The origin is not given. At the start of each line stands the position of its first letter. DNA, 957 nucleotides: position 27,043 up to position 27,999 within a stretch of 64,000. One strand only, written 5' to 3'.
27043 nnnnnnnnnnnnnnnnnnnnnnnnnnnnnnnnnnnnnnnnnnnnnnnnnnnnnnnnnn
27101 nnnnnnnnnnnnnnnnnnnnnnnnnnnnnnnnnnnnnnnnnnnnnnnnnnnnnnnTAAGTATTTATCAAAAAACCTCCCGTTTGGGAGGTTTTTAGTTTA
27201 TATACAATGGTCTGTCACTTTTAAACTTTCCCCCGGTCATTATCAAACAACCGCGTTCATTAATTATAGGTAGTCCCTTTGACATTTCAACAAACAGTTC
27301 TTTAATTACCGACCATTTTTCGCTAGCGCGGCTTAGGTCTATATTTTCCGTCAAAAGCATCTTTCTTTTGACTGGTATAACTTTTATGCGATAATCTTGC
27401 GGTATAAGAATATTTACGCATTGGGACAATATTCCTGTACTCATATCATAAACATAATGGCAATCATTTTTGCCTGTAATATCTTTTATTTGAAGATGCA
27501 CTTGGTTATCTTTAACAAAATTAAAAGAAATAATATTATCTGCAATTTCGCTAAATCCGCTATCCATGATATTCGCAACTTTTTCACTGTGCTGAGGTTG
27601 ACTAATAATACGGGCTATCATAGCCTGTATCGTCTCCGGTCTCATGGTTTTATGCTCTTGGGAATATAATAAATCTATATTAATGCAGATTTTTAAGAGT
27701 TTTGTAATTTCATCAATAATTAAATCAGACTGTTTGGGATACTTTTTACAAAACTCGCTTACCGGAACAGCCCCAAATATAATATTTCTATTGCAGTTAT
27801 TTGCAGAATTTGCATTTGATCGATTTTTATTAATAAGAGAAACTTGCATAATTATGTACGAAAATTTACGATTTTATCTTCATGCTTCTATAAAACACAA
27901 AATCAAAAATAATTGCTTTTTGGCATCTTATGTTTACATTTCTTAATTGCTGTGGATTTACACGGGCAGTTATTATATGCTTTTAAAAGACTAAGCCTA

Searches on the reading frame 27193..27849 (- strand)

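Call 4: search_protein_families(library=pfam, proteins=[window:27193-27849:-], max_evalue=0.1)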
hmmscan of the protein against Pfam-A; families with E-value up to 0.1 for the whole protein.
window:27193-27849:- (218 aa): 2 families
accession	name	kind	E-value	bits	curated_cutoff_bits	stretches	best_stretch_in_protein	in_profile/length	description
PF08171.16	Mad3_BUB1_II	-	0.0072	16.9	21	1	48-87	26-65/68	Mad3/BUB1 homology region 2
PF12777.12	MT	-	0.077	12.5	24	1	129-193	185-251/344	Microtubule-binding stalk of dynein motor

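Call 13: search_protein_families(library=ncbifam, proteins=[window:27193-27849:-], max_evalue=1)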
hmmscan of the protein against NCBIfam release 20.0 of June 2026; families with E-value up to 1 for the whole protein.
window:27193-27849:- (218 aa): 0 families

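Call 43: search_protein_families(library=phrogs, proteins=[window:27193-27849:-], max_evalue=0.01)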
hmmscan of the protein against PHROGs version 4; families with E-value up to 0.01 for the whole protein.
window:27193-27849:- (218 aa): 0 families

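Call 44: search_protein_families(library=padloc, proteins=[window:27193-27849:-], max_evalue=0.01)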
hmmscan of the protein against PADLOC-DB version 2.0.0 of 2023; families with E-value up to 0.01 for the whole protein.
window:27193-27849:- (218 aa): 0 families
